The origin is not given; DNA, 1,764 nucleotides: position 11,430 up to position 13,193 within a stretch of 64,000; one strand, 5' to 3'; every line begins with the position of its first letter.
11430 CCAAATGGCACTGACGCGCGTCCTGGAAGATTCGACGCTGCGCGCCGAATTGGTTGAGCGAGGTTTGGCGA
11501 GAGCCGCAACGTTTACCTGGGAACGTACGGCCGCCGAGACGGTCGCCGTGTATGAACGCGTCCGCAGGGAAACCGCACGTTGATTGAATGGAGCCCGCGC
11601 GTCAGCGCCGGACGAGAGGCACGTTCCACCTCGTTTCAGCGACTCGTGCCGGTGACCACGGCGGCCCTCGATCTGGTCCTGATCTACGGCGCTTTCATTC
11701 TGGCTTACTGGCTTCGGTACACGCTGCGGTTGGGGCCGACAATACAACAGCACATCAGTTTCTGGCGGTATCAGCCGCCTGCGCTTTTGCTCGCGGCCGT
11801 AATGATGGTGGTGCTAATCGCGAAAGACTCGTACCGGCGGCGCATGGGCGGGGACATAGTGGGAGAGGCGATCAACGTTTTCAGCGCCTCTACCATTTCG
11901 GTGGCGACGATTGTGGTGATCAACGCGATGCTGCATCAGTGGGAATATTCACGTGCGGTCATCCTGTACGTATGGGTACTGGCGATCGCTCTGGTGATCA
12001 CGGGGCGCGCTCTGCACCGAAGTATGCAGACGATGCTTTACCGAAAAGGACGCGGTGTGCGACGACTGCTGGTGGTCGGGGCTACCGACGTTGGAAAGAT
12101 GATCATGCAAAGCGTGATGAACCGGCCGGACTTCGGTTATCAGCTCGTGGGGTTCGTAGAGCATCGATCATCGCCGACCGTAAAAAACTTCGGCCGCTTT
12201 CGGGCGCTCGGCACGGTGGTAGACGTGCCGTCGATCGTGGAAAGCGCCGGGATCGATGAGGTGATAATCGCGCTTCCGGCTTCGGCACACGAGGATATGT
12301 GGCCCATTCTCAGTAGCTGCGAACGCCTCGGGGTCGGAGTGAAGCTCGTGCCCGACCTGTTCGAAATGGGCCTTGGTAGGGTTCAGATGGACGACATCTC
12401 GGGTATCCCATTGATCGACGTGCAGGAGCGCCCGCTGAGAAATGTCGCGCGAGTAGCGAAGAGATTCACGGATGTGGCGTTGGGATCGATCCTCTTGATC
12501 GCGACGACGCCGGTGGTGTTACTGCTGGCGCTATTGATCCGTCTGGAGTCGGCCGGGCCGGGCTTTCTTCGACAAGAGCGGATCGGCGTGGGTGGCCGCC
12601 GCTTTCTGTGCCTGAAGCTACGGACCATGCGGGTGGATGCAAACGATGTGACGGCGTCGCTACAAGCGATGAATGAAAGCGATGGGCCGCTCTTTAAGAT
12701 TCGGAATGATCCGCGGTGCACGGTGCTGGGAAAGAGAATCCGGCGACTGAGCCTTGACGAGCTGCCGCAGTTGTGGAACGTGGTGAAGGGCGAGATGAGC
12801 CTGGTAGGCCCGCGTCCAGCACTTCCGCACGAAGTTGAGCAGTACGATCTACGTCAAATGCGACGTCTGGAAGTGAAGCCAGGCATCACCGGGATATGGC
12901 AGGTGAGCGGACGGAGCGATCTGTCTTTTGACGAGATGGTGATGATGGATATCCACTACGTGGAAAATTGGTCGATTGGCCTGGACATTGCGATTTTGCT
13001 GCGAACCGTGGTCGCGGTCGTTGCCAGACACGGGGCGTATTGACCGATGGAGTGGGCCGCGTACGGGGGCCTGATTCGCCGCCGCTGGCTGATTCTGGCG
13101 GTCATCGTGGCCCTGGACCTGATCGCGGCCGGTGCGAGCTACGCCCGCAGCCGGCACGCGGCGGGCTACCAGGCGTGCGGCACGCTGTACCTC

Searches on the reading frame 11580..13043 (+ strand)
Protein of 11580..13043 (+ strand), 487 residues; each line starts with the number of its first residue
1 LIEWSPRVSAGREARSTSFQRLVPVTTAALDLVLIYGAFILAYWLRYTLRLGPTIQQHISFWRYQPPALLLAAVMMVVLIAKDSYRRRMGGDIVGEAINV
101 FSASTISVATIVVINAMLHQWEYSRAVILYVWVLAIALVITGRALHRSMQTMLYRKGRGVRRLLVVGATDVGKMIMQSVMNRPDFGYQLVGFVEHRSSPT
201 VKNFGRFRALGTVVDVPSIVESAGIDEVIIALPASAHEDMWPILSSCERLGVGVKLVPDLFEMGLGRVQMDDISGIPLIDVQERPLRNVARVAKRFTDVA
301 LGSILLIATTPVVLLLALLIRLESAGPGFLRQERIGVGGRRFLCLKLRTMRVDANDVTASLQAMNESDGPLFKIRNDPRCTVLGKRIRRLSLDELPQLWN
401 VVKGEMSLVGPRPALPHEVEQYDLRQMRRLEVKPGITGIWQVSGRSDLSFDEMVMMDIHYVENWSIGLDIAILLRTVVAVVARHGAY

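Call 10: search_protein_families(library=pfam, proteins=[window:11580-13043:+], max_evalue=0.0001)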
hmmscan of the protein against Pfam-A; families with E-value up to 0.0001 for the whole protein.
window:11580-13043:+ (487 aa): 2 families
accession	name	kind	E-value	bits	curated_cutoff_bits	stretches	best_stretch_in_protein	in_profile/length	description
PF02397.22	Bac_transf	-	1.8e-62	210.5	27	1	294-481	1-178/179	Bacterial sugar transferase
PF13727.12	CoA_binding_3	-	1.2e-21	77.9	25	1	82-258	3-175/175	CoA-binding domain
